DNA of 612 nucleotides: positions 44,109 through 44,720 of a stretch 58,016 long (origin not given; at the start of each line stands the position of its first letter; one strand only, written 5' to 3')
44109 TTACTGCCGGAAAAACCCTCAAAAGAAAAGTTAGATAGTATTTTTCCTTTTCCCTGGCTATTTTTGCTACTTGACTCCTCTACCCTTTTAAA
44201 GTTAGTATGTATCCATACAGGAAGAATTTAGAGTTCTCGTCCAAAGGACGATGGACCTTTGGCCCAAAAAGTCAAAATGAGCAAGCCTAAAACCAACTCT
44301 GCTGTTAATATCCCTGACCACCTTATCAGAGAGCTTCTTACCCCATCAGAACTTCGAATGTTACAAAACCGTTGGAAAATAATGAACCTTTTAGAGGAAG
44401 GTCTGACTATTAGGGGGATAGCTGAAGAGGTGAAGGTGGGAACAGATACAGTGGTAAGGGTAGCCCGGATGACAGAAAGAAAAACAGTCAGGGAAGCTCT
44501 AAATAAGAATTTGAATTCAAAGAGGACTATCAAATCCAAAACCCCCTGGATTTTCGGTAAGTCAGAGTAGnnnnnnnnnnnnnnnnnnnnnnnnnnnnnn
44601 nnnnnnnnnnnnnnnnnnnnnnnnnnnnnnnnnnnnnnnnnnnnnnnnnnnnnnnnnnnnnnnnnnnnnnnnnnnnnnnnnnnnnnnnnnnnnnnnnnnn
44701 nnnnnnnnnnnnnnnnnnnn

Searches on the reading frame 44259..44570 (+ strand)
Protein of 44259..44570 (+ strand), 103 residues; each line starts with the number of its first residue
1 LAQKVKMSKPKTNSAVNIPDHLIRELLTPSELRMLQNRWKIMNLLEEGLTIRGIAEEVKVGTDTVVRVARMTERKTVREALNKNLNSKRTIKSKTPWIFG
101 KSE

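Call 8: search_protein_families(library=pfam, proteins=[window:44259-44570:+])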
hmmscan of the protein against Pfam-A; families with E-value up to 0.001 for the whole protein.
window:44259-44570:+ (103 aa): 3 families
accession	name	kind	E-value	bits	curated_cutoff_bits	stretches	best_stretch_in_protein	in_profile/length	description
PF01371.25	Trp_repressor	-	1.8e-11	44.4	27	1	21-74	21-75/88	Trp repressor protein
PF13384.12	HTH_23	-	0.00018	21.7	24.6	1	36-68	5-37/50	Homeodomain-like domain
PF13542.12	HTH_Tnp_ISL3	-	0.00082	19.2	27.4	0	41-69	20-47/51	Helix-turn-helix domain of transposase family ISL3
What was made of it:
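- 44277..44570 (+): TrpR-family regulator, 97 aa. Invariant features: N-terminal MSKP, HTH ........, C-terminal W-[IV]-F-G tail. Pfam PF01371 (call 8).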

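Call 14: find_homologous_proteins(query=window:44259-44570:+, max_evalue=0.001)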
Query window:44259-44570:+ (103 aa): 467 proteins with E <= 0.001 among 467 candidates; the best 120 are listed.
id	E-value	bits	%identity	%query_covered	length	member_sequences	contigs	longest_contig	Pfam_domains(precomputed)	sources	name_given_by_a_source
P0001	1.1e-54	200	100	94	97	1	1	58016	PF01371.26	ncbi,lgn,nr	ncbi:MAG: Trp family transcriptional regulator [bacterium]|nr:Trp family transcriptional regulator [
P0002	9.6e-48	178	88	94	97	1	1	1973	PF01371.26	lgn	-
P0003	1.2e-37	146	67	99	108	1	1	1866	PF01371.26,PF13384.13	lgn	-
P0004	6.7e-35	137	66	94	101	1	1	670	PF01371.26,PF13551.13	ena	-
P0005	3.3e-33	131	65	93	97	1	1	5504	PF01371.26,PF13551.13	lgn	-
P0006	8.4e-33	130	65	94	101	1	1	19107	PF01371.26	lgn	-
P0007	8.6e-33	130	65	94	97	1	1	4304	PF01371.26,PF13384.13,PF13551.13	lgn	-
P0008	1.0e-32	130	69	93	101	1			PF01371.26,PF13384.13,PF13551.13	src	-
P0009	1.4e-32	129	63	94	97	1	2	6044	PF01371.26,PF13384.13,PF13551.13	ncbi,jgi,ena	-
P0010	2.5e-32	129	64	92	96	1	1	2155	PF01371.26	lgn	-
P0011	2.9e-32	128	65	94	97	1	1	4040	PF01371.26,PF13384.13,PF13551.13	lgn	-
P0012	5.1e-32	128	64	94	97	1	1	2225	PF01371.26,PF13551.13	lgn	-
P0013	8.0e-32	127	63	94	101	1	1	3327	PF01371.26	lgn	-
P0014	1.2e-31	126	62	94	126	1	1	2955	PF01371.26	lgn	-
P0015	1.3e-31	126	64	94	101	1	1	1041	PF01371.26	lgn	-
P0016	1.5e-31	126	65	94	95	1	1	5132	PF01371.26,PF13384.13,PF13551.13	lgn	-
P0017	2.6e-31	125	62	94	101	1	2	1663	PF01371.26,PF13384.13,PF13551.13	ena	-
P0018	2.6e-31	125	64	93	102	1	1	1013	PF01371.26,PF13384.13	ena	-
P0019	2.9e-31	125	63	94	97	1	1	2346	PF01371.26,PF13384.13,PF13551.13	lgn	-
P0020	3.1e-31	125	65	93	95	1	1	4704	PF01371.26,PF13384.13,PF13551.13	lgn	-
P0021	4.0e-31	125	62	94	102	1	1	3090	PF01371.26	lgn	-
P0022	4.7e-31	124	62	94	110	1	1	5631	PF01371.26,PF13384.13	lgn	-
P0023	4.8e-31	124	66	94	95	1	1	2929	PF01371.26,PF13384.13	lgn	-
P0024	5.7e-31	124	64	94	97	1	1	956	PF01371.26,PF13384.13,PF13551.13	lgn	-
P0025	6.2e-31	124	62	94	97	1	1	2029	PF01371.26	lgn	-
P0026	7.3e-31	124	60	95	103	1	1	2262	PF01371.26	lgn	-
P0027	8.6e-31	124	65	94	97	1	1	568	PF01371.26,PF13384.13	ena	-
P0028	9.5e-31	123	60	94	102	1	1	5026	PF01371.26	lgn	-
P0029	1.3e-30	123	65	93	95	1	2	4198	PF01371.26,PF13384.13,PF13551.13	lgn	-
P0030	1.4e-30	123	63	93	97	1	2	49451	PF01371.26,PF13384.13,PF13551.13,PF02796.22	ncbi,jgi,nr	ncbi:MAG: hypothetical protein C4584_01330 [Armatimonadetes bacterium]|nr:MAG: hypothetical protein 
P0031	1.5e-30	123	64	94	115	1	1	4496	PF01371.26,PF13384.13,PF13551.13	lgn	-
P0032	1.5e-30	123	62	94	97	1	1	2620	PF01371.26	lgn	-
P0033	1.7e-30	123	67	93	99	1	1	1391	PF01371.26,PF13551.13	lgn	-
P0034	1.7e-30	123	61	94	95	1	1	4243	PF01371.26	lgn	-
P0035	2.0e-30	122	65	93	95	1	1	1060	PF01371.26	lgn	-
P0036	2.1e-30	122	64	94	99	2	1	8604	PF01371.26,PF13384.13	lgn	-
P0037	2.4e-30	122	60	94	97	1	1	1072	PF01371.26,PF13384.13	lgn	-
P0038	2.4e-30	122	60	94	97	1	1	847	PF01371.26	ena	-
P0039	2.6e-30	122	65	94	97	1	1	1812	PF01371.26,PF13384.13,PF13551.13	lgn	-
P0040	2.6e-30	122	66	93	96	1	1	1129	PF01371.26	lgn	-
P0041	3.0e-30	122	67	93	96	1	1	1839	PF01371.26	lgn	-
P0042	3.2e-30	122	65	94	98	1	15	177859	PF01371.26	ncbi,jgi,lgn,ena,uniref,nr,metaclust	ncbi:MAG: hypothetical protein UU29_C0012G0024 [Candidatus Daviesbacteria bacterium GW2011_GWA2_40_9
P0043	3.6e-30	122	61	93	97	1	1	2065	PF01371.26,PF13551.13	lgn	-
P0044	3.8e-30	122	60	94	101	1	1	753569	PF01371.26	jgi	-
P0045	3.8e-30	122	66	93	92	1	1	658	PF01371.26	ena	-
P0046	5.1e-30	121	62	94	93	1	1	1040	PF01371.26,PF13384.13,PF13551.13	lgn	-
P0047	5.1e-30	121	60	94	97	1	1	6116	PF01371.26,PF13384.13,PF13551.13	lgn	-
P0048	6.2e-30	121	64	94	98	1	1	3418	PF01371.26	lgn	-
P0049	6.4e-30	121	65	94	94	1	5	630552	PF01371.26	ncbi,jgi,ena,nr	ncbi:MAG: hypothetical protein UU73_C0001G0336 [Candidatus Daviesbacteria bacterium GW2011_GWA1_41_6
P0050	7.0e-30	121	62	94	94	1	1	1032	PF01371.26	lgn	-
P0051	7.2e-30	121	65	93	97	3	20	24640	PF01371.26,PF13551.13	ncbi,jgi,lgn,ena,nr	ncbi:hypothetical protein A3A45_03800 [Candidatus Daviesbacteria bacterium RIFCSPLOWO2_01_FULL_36_8]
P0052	7.3e-30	121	66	93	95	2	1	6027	PF01371.26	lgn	-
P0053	7.3e-30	121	62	94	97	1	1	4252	PF01371.26,PF13384.13,PF13551.13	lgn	-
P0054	7.4e-30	121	61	94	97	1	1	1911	PF01371.26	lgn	-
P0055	7.5e-30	121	64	93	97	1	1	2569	PF01371.26,PF13384.13,PF13936.13,PF02796.22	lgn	-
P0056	8.1e-30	121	64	93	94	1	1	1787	PF01371.26,PF13384.13,PF13551.13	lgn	-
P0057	8.4e-30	120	60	94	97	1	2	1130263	PF01371.26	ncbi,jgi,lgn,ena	ncbi:MAG: Trp family transcriptional regulator [Microgenomates group bacterium]|jgi:uncharacterized 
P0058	8.9e-30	120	64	93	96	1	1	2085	PF01371.26,PF13551.13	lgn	-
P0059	8.9e-30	120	58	95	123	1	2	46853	PF01371.26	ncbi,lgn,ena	-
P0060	9.1e-30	120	62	94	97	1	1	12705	PF01371.26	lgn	-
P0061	9.4e-30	120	61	94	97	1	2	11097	PF01371.26,PF13384.13,PF13551.13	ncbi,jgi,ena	-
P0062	1.0e-29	120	56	97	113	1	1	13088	PF01371.26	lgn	-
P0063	1.0e-29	120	61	93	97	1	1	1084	PF01371.26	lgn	-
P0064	1.0e-29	120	63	94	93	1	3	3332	PF01371.26,PF13384.13,PF13551.13,PF02796.22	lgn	-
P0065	1.0e-29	120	61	96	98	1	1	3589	PF01371.26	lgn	-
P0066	1.2e-29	120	61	94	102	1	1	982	PF01371.26,PF13384.13,PF13551.13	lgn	-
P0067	1.2e-29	120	62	94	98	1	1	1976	PF01371.26,PF13384.13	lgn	-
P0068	1.2e-29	120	60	94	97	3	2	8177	PF01371.26,PF13384.13,PF13551.13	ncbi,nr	ncbi:helix-turn-helix domain-containing protein [Candidatus Daviesbacteria bacterium]|nr:helix-turn-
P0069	1.3e-29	120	60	93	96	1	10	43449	PF01371.26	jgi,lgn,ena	-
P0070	1.3e-29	120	58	94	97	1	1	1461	PF01371.26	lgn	-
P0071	1.4e-29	120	61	94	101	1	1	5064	PF01371.26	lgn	-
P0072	1.4e-29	120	62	94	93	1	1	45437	PF01371.26,PF13384.13,PF13551.13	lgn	-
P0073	1.4e-29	120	62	94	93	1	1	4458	PF01371.26,PF13384.13,PF13551.13,PF02796.22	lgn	-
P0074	1.6e-29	120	63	94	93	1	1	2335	PF01371.26,PF13384.13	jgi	jgi:uncharacterized protein YerC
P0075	1.7e-29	119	63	94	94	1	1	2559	PF01371.26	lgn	-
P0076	1.7e-29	119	65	94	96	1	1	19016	PF01371.26,PF13384.13,PF02796.22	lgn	-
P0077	2.0e-29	119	56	93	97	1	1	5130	PF01371.26,PF13384.13,PF13551.13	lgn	-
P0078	2.1e-29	119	61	94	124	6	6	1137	PF01371.26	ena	-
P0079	2.1e-29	119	61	94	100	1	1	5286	PF01371.26,PF13384.13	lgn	-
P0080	2.2e-29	119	62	94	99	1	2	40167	PF01371.26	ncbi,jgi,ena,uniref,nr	ncbi:MAG: hypothetical protein UV33_C0049G0004 [Candidatus Daviesbacteria bacterium GW2011_GWA1_42_6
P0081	2.2e-29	119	62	92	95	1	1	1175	PF01371.26,PF13384.13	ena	-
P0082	2.6e-29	119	60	94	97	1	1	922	PF01371.26,PF13384.13,PF13551.13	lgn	-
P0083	2.9e-29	119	60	94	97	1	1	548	PF01371.26,PF13384.13,PF13551.13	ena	-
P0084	3.6e-29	118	56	98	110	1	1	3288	PF01371.26,PF13384.13,PF13551.13,PF02796.22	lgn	-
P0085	3.6e-29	118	63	94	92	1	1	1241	PF01371.26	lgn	-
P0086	3.9e-29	118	61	94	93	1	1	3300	PF01371.26,PF13384.13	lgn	-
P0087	4.1e-29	118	61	91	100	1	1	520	PF01371.26,PF13551.13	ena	-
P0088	4.3e-29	118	60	94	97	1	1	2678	PF01371.26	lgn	-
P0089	4.6e-29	118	60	93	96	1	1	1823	PF01371.26,PF13384.13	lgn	-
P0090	4.6e-29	118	60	94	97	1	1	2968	PF01371.26,PF13551.13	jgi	jgi:uncharacterized protein YerC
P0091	5.0e-29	118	59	96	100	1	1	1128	PF01371.26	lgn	-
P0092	5.7e-29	118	62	94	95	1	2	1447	PF01371.26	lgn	-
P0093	5.7e-29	118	59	94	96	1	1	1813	PF01371.26,PF13384.13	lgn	-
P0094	6.0e-29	118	64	93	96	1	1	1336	PF01371.26,PF13551.13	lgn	-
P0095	6.1e-29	118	58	93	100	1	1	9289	PF01371.26,PF13384.13,PF13551.13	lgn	-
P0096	6.3e-29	118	62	94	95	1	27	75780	PF01371.26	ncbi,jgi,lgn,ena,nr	ncbi:hypothetical protein A3E45_01330 [Candidatus Daviesbacteria bacterium RIFCSPHIGHO2_12_FULL_43_1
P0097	7.5e-29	117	61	93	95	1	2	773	PF01371.26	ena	-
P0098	9.3e-29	117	60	94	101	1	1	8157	PF01371.26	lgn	-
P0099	9.3e-29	117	61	94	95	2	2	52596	PF01371.26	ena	-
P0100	9.8e-29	117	63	93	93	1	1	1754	PF01371.26,PF13384.13,PF13551.13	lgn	-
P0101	1.1e-28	117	59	94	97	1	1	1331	PF01371.26,PF13551.13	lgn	-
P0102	1.1e-28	117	63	94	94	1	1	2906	PF01371.26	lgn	-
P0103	1.1e-28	117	62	94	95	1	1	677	PF01371.26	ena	-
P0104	1.2e-28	117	64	94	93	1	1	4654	PF01371.26,PF13384.13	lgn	-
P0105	1.3e-28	117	64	93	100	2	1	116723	PF01371.26,PF13551.13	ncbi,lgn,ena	-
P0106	1.4e-28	117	58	94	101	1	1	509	PF01371.26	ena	-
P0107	1.5e-28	116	63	94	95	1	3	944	PF01371.26,PF13384.13,PF13551.13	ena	-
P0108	1.5e-28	116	60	94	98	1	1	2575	PF01371.26,PF13384.13,PF13551.13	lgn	-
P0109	1.5e-28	116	60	94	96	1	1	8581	PF01371.26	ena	-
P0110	1.5e-28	116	64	94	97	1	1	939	PF01371.26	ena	-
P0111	1.6e-28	116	60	94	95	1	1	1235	PF01371.26,PF13384.13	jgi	-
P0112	1.6e-28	116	58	94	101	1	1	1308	PF01371.26,PF13384.13,PF13551.13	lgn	-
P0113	1.6e-28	116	62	94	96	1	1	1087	PF01371.26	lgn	-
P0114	1.7e-28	116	61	94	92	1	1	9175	PF01371.26,PF13384.13,PF13936.13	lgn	-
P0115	2.0e-28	116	64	94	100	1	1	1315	PF01371.26,PF13384.13,PF13551.13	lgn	-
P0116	2.2e-28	116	62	88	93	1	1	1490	PF01371.26,PF13384.13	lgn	-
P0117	2.3e-28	116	61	94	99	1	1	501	PF01371.26,PF13551.13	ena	-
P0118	2.4e-28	116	59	94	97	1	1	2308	PF01371.26,PF13384.13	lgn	-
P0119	2.7e-28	116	59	94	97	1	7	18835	PF01371.26,PF13384.13,PF13551.13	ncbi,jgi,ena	-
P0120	3.1e-28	115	59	93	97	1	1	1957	PF01371.26,PF13384.13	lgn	-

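Call 16: find_related_loci(query=A1, collection=genome_contigs, flank=10000)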
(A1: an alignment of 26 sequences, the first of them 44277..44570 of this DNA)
Query A1 (97 aa) in genome_contigs; peptide patterns used: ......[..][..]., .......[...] (x = any residue, [..] = any of these).
75 stretches matched a pattern; 28 encode a relative of the query (tblastn E <= 1e-3); 28 distinct loci.
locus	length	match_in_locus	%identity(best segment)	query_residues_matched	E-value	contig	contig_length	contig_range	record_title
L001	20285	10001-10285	68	2-97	3e-38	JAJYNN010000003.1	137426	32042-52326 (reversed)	MAG: bacterium isolate DBS2-4.bin71 NODE_140_length_137426_cov_3.23857, whole genome shotgun sequence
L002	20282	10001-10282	65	1-97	9e-38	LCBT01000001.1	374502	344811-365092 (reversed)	MAG: Candidatus Daviesbacteria bacterium GW2011_GWA1_41_61 UU73_C0001, whole genome shotgun sequence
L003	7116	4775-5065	60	1-97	1e-36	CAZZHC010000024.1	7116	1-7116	MAG TPA_asm: uncultured Gammaproteobacteria bacterium isolate SRP269290_co4_53 genome assembly, contig: NODE_10185_lengt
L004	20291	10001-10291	60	1-97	2e-36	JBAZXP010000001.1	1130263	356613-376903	MAG: Microgenomates group bacterium isolate SO_2017_GW1_59 NODE_11_length_1130263_cov_5.408407_OW334_2017, whole genome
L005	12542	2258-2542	62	1-97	5e-36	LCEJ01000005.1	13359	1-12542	MAG: Candidatus Daviesbacteria bacterium GW2011_GWA2_42_7 UV41_C0005, whole genome shotgun sequence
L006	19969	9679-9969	59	1-97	7e-36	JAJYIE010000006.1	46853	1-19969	MAG: bacterium isolate DBS2-1.bin109 NODE_1252_length_46853_cov_1.638724, whole genome shotgun sequence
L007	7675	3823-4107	65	1-96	7e-36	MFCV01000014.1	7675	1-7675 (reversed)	MAG: Candidatus Daviesbacteria bacterium RIFCSPHIGHO2_02_FULL_36_13 rifcsphigho2_02_scaffold_22573, whole genome shotgun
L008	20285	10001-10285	64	1-96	5e-35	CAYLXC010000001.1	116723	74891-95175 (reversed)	MAG TPA_asm: uncultured Gammaproteobacteria bacterium isolate SRP178908_co2_35 genome assembly, contig: NODE_14_length_1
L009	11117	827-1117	59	1-97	3e-35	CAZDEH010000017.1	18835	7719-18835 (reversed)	MAG TPA_asm: uncultured Gammaproteobacteria bacterium isolate SRP050083_co3_643 genome assembly, contig: NODE_2177_lengt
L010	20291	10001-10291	58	1-97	5e-35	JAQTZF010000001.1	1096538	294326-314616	MAG: Candidatus Daviesbacteria bacterium isolate STC_54 NODE_2_length_1096538_cov_10.617223_Sandtown_C, whole genome sho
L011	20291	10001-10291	62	1-96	1e-34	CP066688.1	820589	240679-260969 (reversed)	MAG: Candidatus Daviesbacteria bacterium isolate NC_groundwater_497_Ag_S-0.1um_39_22 chromosome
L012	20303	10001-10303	58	1-97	8e-34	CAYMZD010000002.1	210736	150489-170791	MAG TPA_asm: uncultured Gammaproteobacteria bacterium isolate binchicken_co110_145 genome assembly, contig: NODE_145_len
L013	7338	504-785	57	1-96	1e-32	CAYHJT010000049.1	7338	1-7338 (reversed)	MAG TPA_asm: Candidatus Woesearchaeota archaeon isolate ERP119705_co13_255 genome assembly, contig: NODE_12724_length_73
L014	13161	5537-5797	57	1-96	3e-32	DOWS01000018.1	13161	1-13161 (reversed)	MAG TPA_asm: Candidatus Daviesbacteria bacterium isolate UBA9644 contig_7832, whole genome shotgun sequence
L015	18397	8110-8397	56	1-96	2e-32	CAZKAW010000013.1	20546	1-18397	MAG TPA_asm: uncultured Gammaproteobacteria bacterium isolate binchicken_co38_470 genome assembly, contig: NODE_5452_len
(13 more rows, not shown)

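Call 23: search_protein_families(library=ncbifam, proteins=[window:44277-44570:+], max_evalue=0.01)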
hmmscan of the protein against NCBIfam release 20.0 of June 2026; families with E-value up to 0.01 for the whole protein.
window:44277-44570:+ (97 aa): 2 families
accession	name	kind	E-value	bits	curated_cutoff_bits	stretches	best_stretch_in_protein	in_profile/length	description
TIGR02531.1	yecD_yerC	hypoth_equivalog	0.00015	22.2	42.2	1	19-65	27-73/88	YerC/YecD family TrpR-related protein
TIGR01321.1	TrpR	equivalog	0.00021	21.6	67.25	1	14-73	26-88/94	trp operon repressor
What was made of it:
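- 44277..44570 (+): Below the YerC/YecD and TrpR NCBIfam cut-offs (call 23).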

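Call 28: search_solved_structures(query=A1, max_evalue=1, show_alignments=2)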
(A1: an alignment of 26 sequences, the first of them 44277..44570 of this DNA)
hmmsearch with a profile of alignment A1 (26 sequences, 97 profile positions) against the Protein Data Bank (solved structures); distinct sequences matched with E-value up to 1: 21.
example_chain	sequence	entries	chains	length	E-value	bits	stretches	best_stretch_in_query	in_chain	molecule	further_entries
3kor_A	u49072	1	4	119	0.0082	19.5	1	16-70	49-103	Possible Trp repressor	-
2r0q_C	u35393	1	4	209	0.02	18.2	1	33-63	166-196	Putative transposon Tn552 DNA-invertase bin3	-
3g1c_A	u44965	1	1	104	0.031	17.6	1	15-68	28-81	The TrpR like protein from Eubacterium eligens ATCC 27750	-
1je8_A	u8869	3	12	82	0.11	15.9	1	33-77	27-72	Nitrate/Nitrite Response Regulator Protein NARL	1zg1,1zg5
1jhg_A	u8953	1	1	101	0.12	15.8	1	13-75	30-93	TRP OPERON REPRESSOR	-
8u3b_G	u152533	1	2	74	0.13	15.6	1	34-77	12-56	Nitrate/nitrite response regulator protein NarL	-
6fal_A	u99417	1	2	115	0.16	15.3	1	13-76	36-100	Trp operon repressor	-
6st7_A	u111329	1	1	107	0.17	15.3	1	13-69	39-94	Trp operon repressor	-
6ejz_A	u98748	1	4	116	0.17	15.3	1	13-76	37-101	Trp operon repressor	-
6st6_A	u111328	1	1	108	0.17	15.3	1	13-69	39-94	Trp operon repressor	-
3frw_A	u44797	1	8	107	0.19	15.1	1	17-70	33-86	Putative Trp repressor protein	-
1rcs_A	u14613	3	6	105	0.2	15.1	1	13-75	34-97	TRP REPRESSOR | HOLO TRP REPRESSOR | APO TRP REPRESSOR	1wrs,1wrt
1co0_A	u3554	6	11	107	0.21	15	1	13-75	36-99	TRP OPERON REPRESSOR | TRP REPRESSOR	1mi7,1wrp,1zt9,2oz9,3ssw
6f7f_B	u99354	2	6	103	0.21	15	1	13-74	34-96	Trp operon repressor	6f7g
6ejw_A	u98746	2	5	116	0.21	15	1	13-76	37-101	Trp operon repressor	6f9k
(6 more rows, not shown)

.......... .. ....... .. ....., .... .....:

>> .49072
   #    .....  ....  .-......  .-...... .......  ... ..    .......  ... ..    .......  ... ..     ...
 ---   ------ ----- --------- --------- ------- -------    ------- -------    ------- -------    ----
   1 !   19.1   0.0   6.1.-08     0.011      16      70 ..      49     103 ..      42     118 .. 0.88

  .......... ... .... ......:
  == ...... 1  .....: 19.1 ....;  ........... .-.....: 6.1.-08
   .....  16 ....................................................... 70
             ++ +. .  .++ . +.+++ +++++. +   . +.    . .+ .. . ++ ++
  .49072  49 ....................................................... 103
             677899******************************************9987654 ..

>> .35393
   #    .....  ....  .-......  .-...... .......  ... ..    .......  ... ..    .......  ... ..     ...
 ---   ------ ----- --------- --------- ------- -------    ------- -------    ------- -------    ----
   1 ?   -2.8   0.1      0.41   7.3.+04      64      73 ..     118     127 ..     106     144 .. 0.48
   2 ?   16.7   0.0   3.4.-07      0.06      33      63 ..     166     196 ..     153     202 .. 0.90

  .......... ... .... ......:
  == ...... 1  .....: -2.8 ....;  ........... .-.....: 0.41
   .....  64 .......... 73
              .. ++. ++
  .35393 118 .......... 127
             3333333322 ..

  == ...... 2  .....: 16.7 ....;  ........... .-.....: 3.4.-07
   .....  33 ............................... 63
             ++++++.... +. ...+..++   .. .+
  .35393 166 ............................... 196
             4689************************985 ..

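Call 31: search_protein_representatives(alignment_id=A1)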
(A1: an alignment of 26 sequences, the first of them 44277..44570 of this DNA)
Query: 26 sequences, 97 profile positions. Proteins with E-value up to 0.001 (for the whole library): 516; up to 1e-10: 51; up to 1e-30: 6. The best 150 are listed.
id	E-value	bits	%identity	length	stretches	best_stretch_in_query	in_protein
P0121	1.8e-40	153.1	-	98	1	1-97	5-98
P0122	1.7e-38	146.7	-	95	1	1-95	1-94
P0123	3.7e-38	145.7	-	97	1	1-96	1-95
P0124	6.6e-34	132.0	-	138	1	1-97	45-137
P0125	4.5e-32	126.2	-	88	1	1-97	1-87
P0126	2.0e-31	124.1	-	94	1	1-97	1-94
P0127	1.4e-29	118.1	-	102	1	1-96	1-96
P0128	6.9e-28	112.7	-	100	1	1-96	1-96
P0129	1.1e-26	108.9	-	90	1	1-97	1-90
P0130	1.4e-26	108.6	-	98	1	1-96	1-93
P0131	1.8e-26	108.2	-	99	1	1-95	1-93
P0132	1.0e-25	105.8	-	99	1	1-95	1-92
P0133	2.1e-24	101.6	-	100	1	1-97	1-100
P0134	4.3e-24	100.6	-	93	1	1-96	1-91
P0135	9.6e-24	99.5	-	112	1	1-75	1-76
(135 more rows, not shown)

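Call 33: predict_structure(alignment_id=A1)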
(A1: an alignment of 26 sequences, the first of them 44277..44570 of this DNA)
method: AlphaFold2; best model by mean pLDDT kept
length: 97 residues; sequences in the alignment: 26
mean_pLDDT: 77.3   pTM: 0.63
mean pLDDT of the five models: 77.3, 76.9, 76.7, 76.6, 75.9
residues with pLDDT >= 90: 37; 70-90: 33; 50-70: 15; < 50: 12
segments of 3 or more residues with pLDDT < 50: 86-88, 93-97
pLDDT, mean of each block of 10 residues (from residue 1): 64 87 93 91 91 93 83 70 48 43
secondary structure, 60 per line:
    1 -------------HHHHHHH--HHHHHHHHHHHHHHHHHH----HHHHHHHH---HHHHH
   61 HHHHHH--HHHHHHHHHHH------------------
elements in order: H14-20 H23-40 H45-52 H56-66 H69-79
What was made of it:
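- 44277..44570 (+): AF2 model pLDDT 77, five helices, disordered tail (call 33).
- On Trp_repressor superfamily (Pfam PF01371): AF2 model with 5 helices, pLDDT 77 (call 33).
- On LexA / SOS system: 97-aa protein, HTH only (calls 8, 33).
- Closest known: LexA / SOS regulon. Different: No S24 autopeptidase domain: the protein is 97 aa with an HTH only (calls 8, 33).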

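Call 39: fold_search(model_id=the predicted structure, library=pdb)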
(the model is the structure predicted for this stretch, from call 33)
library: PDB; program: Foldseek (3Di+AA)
matches with E <= 10: 657; with E <= 0.001: 0
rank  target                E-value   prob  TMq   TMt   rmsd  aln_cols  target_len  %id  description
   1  3frw_G                6.3e-02  1.00  0.55  0.57   2.4        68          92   20  Crystal structure of putative TrpR protein from Ruminococcus obeum (released 2009-01-20)
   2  1tro_A                6.3e-02  1.00  0.55  0.52   2.8        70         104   26  CRYSTAL STRUCTURE OF TRP REPRESSOR OPERATOR COMPLEX AT ATOMIC RESOLUTION (released 1994-01-31)
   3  1trr_A                8.1e-02  1.00  0.54  0.51   2.7        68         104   26  TANDEM BINDING IN CRYSTALS OF A TRP REPRESSOR/OPERATOR HALF-SITE COMPLEX (released 1993-10-21)
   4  3frw_E                8.6e-02  1.00  0.49  0.50   4.6        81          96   18  Crystal structure of putative TrpR protein from Ruminococcus obeum (released 2009-01-20)
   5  3frw_D                1.0e-01  1.00  0.56  0.58   2.4        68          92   20  Crystal structure of putative TrpR protein from Ruminococcus obeum (released 2009-01-20)
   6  3frw_B                1.0e-01  1.00  0.56  0.56   2.3        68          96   20  Crystal structure of putative TrpR protein from Ruminococcus obeum (released 2009-01-20)
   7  6fal_A                1.2e-01  1.00  0.52  0.52   3.0        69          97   25  Tryptophan Repressor TrpR from E.coli with 3-Indolepropionic acid as ligand (released 2019-01-30)
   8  3kor_B                1.2e-01  1.00  0.53  0.51   4.0        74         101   20  Crystal structure of a putative Trp repressor from Staphylococcus aureus (released 2010-11-17)
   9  3g1c                  1.4e-01  1.00  0.56  0.56   2.7        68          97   24  The crystal structure of a TrpR like protein from Eubacterium eligens ATCC 27750 (released 2009-02-17)
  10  3frw_C                1.4e-01  1.00  0.53  0.55   3.8        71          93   24  Crystal structure of putative TrpR protein from Ruminococcus obeum (released 2009-01-20)
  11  1zt9_A                1.4e-01  1.00  0.53  0.51   2.8        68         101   25  E. coli trp repressor, tetragonal crystal form (released 2006-05-09)
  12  3wrp                  1.5e-01  0.99  0.53  0.51   2.9        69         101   26  FLEXIBILITY OF THE DNA-BINDING DOMAINS OF TRP REPRESSOR (released 1988-04-16)
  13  1tro_E                1.8e-01  0.99  0.52  0.52   2.7        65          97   26  CRYSTAL STRUCTURE OF TRP REPRESSOR OPERATOR COMPLEX AT ATOMIC RESOLUTION (released 1994-01-31)
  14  3frw_A                1.9e-01  1.00  0.55  0.57   2.3        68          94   20  Crystal structure of putative TrpR protein from Ruminococcus obeum (released 2009-01-20)
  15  6fal_B                2.0e-01  0.98  0.52  0.52   3.3        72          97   26  Tryptophan Repressor TrpR from E.coli with 3-Indolepropionic acid as ligand (released 2019-01-30)
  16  3kor_A                2.4e-01  0.98  0.53  0.51   4.4        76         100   20  Crystal structure of a putative Trp repressor from Staphylococcus aureus (released 2010-11-17)
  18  3kor_C                3.1e-01  0.98  0.54  0.53   4.1        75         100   20  Crystal structure of a putative Trp repressor from Staphylococcus aureus (released 2010-11-17)
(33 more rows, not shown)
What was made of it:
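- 44277..44570 (+): Foldseek top hits are TrpR and TrpR-like proteins, TM 0.55 (call 39).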
